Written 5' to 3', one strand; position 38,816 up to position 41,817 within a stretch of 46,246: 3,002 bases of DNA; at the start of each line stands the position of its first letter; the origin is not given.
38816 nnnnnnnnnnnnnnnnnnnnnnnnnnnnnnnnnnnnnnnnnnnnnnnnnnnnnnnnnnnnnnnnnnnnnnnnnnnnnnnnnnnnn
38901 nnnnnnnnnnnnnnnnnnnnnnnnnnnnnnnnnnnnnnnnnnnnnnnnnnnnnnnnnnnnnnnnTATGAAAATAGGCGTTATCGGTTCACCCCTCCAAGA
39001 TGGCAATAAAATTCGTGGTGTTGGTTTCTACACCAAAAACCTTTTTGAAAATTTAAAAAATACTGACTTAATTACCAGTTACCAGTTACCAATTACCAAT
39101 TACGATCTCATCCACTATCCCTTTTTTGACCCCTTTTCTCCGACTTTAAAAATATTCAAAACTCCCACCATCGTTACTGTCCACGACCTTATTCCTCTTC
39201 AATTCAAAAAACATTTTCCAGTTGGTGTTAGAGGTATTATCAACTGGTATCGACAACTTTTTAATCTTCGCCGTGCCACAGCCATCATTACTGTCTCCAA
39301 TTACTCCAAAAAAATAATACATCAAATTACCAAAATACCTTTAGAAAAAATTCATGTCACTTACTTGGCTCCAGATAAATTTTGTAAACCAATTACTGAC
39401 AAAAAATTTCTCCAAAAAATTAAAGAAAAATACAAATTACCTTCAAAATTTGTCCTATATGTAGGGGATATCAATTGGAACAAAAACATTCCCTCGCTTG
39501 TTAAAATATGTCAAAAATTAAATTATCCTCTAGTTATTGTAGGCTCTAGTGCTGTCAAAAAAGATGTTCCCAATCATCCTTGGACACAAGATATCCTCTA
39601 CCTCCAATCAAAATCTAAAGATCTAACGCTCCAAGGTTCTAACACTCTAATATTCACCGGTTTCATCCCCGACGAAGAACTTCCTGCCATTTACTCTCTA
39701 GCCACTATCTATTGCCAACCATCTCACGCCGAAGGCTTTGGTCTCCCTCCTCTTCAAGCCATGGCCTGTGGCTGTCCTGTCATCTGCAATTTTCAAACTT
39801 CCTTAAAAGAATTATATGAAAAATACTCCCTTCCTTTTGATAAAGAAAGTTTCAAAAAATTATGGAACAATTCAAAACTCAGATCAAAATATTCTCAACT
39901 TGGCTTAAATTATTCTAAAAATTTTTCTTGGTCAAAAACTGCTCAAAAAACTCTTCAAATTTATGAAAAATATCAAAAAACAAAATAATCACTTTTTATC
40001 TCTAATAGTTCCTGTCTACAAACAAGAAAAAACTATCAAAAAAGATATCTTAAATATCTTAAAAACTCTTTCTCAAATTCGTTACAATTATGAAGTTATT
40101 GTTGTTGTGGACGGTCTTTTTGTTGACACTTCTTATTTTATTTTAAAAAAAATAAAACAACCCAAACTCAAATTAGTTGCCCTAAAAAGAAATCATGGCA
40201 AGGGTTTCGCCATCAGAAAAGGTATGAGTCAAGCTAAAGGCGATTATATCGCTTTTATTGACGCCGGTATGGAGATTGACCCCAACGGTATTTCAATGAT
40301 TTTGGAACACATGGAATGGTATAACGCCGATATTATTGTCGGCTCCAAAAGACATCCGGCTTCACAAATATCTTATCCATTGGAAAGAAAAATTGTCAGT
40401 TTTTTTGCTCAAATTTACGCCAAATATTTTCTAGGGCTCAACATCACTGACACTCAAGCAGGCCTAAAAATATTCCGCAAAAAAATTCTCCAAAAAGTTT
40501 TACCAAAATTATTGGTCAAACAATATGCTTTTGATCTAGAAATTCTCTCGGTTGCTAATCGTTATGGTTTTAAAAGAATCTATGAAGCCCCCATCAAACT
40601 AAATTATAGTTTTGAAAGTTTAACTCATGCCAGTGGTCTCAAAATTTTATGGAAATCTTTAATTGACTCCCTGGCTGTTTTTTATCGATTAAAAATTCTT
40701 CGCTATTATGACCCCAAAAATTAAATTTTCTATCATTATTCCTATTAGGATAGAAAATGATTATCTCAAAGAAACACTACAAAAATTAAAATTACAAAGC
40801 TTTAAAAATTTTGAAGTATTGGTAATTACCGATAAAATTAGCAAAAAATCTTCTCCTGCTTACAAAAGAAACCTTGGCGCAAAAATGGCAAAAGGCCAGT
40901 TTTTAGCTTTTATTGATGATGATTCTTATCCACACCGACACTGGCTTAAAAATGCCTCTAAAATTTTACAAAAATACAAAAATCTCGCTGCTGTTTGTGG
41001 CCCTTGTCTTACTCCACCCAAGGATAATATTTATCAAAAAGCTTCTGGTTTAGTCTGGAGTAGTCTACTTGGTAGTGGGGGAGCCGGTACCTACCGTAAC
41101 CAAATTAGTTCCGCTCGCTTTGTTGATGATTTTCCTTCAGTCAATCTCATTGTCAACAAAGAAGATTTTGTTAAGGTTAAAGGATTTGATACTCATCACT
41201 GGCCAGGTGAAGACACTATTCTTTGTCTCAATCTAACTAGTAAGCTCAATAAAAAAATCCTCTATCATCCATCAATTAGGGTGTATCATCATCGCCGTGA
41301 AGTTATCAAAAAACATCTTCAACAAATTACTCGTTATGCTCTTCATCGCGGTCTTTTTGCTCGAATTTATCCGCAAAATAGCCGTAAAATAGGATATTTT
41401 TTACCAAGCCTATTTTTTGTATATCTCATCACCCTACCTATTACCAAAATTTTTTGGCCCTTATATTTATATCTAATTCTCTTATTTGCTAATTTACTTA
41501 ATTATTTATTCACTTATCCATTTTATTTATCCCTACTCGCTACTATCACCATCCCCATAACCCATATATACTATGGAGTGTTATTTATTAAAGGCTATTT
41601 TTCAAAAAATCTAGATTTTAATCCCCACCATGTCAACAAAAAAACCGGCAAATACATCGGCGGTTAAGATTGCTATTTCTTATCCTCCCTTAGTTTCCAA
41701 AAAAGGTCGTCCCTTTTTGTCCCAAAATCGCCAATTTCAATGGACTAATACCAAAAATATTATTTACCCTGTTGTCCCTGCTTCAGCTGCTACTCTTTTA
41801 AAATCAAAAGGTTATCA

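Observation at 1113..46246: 45-kb glycosylation super-locus dominated by 16-18 GT-C membrane glycosyltransferases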

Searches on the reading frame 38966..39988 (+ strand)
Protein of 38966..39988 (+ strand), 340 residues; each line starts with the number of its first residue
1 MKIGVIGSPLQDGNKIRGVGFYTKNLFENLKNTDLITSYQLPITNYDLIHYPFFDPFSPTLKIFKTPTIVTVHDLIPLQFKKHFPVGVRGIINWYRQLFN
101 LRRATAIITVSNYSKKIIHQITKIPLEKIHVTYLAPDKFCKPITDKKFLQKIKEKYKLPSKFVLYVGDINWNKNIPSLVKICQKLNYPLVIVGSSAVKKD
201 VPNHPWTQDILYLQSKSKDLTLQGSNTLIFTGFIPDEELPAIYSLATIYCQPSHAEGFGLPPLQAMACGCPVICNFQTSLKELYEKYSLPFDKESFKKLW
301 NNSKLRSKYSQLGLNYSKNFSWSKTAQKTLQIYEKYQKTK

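Call 8: search_protein_families(library=pfam, max_evalue=0.01, proteins=[window:38966-39988:+])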
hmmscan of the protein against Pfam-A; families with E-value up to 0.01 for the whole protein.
window:38966-39988:+ (340 aa): 6 families
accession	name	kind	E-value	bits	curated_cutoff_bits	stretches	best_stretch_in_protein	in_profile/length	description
PF00534.26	Glycos_transf_1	-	4.3e-22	78.9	26.4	1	154-283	7-130/172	Glycosyl transferases group 1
PF13692.12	Glyco_trans_1_4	-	5.6e-16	59.5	27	1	162-282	3-113/142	Glycosyl transferases group 1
PF13439.12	Glyco_transf_4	-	1.5e-11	45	28.5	1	45-133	72-163/170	Glycosyltransferase Family 4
PF20706.3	GT4-conflict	-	2e-05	24.2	26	1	244-287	280-323/385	Family 4 Glycosyltransferase in conflict systems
PF13524.12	Glyco_trans_1_2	-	8.8e-05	22.9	25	1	188-292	16-99/144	Glycosyl transferase-like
PF13579.12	Glyco_trans_4_4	-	0.004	17.9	29.7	0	63-132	92-155/158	Glycosyl transferase 4-like domain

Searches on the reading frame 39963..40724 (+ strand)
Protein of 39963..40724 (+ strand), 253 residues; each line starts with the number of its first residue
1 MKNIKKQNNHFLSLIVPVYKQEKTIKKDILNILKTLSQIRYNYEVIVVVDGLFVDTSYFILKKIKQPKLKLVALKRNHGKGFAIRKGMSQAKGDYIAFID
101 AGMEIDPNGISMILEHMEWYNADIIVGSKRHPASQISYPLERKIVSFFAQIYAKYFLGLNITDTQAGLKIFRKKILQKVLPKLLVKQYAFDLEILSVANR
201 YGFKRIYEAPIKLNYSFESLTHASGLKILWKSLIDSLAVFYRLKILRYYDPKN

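Call 8: search_protein_families(library=pfam, max_evalue=0.01, proteins=[window:39963-40724:+])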
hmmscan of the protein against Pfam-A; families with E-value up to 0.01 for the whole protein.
window:39963-40724:+ (253 aa): 4 families
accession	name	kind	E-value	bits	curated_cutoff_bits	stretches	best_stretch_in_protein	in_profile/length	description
PF00535.33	Glycos_transf_2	-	2.7e-25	89.7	23.3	1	13-179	1-167/168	Glycosyl transferase family 2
PF10111.15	Glyco_tranf_2_2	-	5.9e-06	26.4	27.3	1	13-105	1-94/276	Glycosyltransferase like family 2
PF13641.12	Glyco_tranf_2_3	-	0.0013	19.2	27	1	12-115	3-109/230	Glycosyltransferase like family 2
PF13506.12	Glyco_transf_21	-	0.0047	16.9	21.7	0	80-156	18-96/174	Glycosyl transferase family 21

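Call 21: search_protein_families(library=ncbifam, max_evalue=0.01, proteins=[window:39963-40724:+])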
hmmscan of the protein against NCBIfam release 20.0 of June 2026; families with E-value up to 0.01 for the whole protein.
window:39963-40724:+ (253 aa): 24 families
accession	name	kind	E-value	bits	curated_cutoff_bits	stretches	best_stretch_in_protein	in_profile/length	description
TIGR03937.1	PgaC_IcaA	equivalog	5.8e-15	55.2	422.3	1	3-118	38-151/407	poly-beta-1,6-N-acetyl-D-glucosamine synthase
NF007986.1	PRK10714.1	equivalog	3.5e-13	49.3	529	1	11-180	7-173/316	undecaprenyl-phosphate 4-deoxy-4-formamido-L-arabinose transferase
NF047588.1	GlcsyltransPgfSStrep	equivalog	1.1e-12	47.9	500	1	12-180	3-168/308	glycosyltransferase PgfS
NF007482.0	PRK10073.1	equivalog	2.6e-12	46.4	423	1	7-119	3-112/334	glycosyltransferase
NF058614.1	PPMAGASynPpgS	equivalog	3.7e-11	42.9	370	1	14-220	4-203/226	polyprenyl-phospho-N-acetylgalactosaminyl synthase PpgS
NF047683.1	TeichurnBiosyTuaG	equivalog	1.6e-10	41.1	400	1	7-118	3-112/252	teichuronic acid biosynthesis protein TuaG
NF041875.1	EPS_EpsD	equivalog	7.3e-10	38.7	370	1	12-139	1-126/325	exopolysaccharide biosynthesis glycosyltransferase EpsD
TIGR03111.1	glyc2_xrt_Gpos1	hypoth_equivalog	5.3e-09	35.4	363.95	1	10-118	49-157/439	TIGR03111 family XrtG-associated glycosyltransferase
TIGR04283.1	glyco_like_mftF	equivalog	4.2e-08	33.1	182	1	12-117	1-97/221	TIGR04283 family arsenosugar biosynthesis glycosyltransferase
NF010496.0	PRK13915.1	equivalog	1.2e-07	31.1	262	1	6-109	27-134/307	glucosyl-3-phosphoglycerate synthase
TIGR04182.1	glyco_TIGR04182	equivalog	2.5e-07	30.4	325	1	14-193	4-169/293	S-layer glycoprotein N-glycosyltransferase AglJ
NF038302.1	EPS_HpsE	equivalog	3.8e-07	29.4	300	1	12-152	3-146/307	hormogonium polysaccharide biosynthesis glycosyltransferase HpsE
TIGR03965.1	mycofact_glyco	equivalog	8.4e-07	28.2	280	1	11-111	75-173/467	mycofactocin biosynthesis glycosyltransferase MftF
NF007453.0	PRK10018.1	equivalog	3.2e-06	27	382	1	7-120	3-114/280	colanic acid biosynthesis glycosyltransferase WcaA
TIGR04017.1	WcaA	equivalog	4.8e-06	26.4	495.75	1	8-121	3-114/279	colanic acid biosynthesis glycosyltransferase WcaA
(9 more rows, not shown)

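Call 62: search_solved_structures(query=window:39963-40724:+, max_evalue=0.001)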
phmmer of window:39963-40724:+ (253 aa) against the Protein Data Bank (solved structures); distinct sequences matched with E-value up to 0.001: 17.
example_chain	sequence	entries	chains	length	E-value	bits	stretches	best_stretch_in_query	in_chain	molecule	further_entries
5eke_A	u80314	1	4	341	4.6e-10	42.9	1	11-131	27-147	Uncharacterized glycosyltransferase sll0501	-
5ekp_C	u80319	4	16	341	4.8e-10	42.8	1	11-131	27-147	Uncharacterized glycosyltransferase sll0501 | Glycosyltransferase sll0501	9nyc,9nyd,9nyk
9nye_A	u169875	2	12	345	4.9e-10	42.8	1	11-131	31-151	Glycosyltransferase sll0501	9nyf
5mlz_A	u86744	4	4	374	6.6e-10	42.4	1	12-240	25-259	Dolichol monophosphate mannose synthase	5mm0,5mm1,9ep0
9hwj_A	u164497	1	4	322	1.4e-07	34.8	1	12-130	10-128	Undecaprenyl-phosphate 4-deoxy-4-formamido-L-arabinose transferase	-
2z87_A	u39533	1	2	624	2.1e-07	34.2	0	12-129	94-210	Chondroitin synthase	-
2z86_A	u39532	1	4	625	2.1e-07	34.2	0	12-129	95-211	Chondroitin synthase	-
5hea_A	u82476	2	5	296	4.2e-07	33.2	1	8-116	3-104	Putative glycosyltransferase (GalT1)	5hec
9bhc_C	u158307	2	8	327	7.1e-07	32.4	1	12-177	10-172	Undecaprenyl-phosphate 4-deoxy-4-formamido-L-arabinose transferase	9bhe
8vxh_A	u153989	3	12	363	9.2e-07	32.1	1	12-177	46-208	Undecaprenyl-phosphate 4-deoxy-4-formamido-L-arabinose transferase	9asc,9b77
6h1j_A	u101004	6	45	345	1.2e-06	31.7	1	12-228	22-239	Probable ss-1,3-N-acetylglucosaminyltransferase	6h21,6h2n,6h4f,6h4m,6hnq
9omh_A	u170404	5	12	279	7.5e-06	29.1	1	12-118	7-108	Glycosyltransferase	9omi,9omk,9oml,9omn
9omm_A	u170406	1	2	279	7.5e-06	29.1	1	12-118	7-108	Glycosyltransferase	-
3bcv_A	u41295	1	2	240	8e-06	29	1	12-130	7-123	Putative glycosyltransferase protein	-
9omj_A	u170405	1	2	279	8.4e-06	28.9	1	12-118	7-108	Glycosyltransferase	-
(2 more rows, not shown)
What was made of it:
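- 38158..41667 (+): g32 (GT2), g33 (GT4), g34 (soluble GT2, polyprenyl-phosphate sugar synthase-like), g35 (GT2 with 2 C-terminal TM segments). Pfam (call 8). g34's top PDB matches are GtrB, Dol-P-Man synthase and ArnC (call 62).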

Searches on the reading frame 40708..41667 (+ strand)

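Call 8: search_protein_families(library=pfam, max_evalue=0.01, proteins=[window:40708-41667:+])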
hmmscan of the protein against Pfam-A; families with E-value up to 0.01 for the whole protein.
window:40708-41667:+ (319 aa): 4 families
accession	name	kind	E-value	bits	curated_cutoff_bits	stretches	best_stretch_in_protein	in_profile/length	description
PF00535.33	Glycos_transf_2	-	1.7e-13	51.3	23.3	2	50-115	66-131/168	Glycosyl transferase family 2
PF13632.12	Glyco_trans_2_3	-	2.2e-09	37.9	27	1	67-266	3-195/198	Glycosyl transferase family group 2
PF10111.15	Glyco_tranf_2_2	-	1.1e-06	28.8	27.3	1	46-164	65-185/276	Glycosyltransferase like family 2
PF13641.12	Glyco_tranf_2_3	-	0.00011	22.7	27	0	7-45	3-40/230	Glycosyltransferase like family 2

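Call 21: search_protein_families(library=ncbifam, max_evalue=0.01, proteins=[window:40708-41667:+])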
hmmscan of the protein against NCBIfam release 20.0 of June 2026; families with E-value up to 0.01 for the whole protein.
window:40708-41667:+ (319 aa): 10 families
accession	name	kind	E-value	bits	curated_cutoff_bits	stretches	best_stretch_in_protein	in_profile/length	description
TIGR03965.1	mycofact_glyco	equivalog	6.2e-22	78.1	280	1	45-226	137-312/467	mycofactocin biosynthesis glycosyltransferase MftF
NF041875.1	EPS_EpsD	equivalog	8e-15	55.1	370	1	48-224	65-237/325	exopolysaccharide biosynthesis glycosyltransferase EpsD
NF038302.1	EPS_HpsE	equivalog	3.7e-10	39.3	300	1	40-98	64-122/307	hormogonium polysaccharide biosynthesis glycosyltransferase HpsE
TIGR04283.1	glyco_like_mftF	equivalog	2.9e-09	36.8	182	1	8-185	2-178/221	TIGR04283 family arsenosugar biosynthesis glycosyltransferase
NF041394.1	GtaseAglG_Halo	equivalog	1e-08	34.8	440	1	50-199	70-220/304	glucosyl-dolichyl phosphate glucuronosyltransferase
NF050050.1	ProtGlycPglI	equivalog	1.2e-07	31.4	500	1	47-200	68-209/306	GalNAc(5)-diNAcBac-PP-undecaprenol beta-1,3-glucosyltransferase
NF038299.1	EPS_HpsN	equivalog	1.5e-07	30.7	425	1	52-103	71-122/317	hormogonium polysaccharide biosynthesis glycosyltransferase HpsN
NF047683.1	TeichurnBiosyTuaG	equivalog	4.7e-05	23.1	400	0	6-46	7-46/252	teichuronic acid biosynthesis protein TuaG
NF007482.0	PRK10073.1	equivalog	5e-05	22.5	423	0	4-48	5-49/334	glycosyltransferase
TIGR03937.1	PgaC_IcaA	equivalog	0.0002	20.5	422.3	0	6-45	46-85/407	poly-beta-1,6-N-acetyl-D-glucosamine synthase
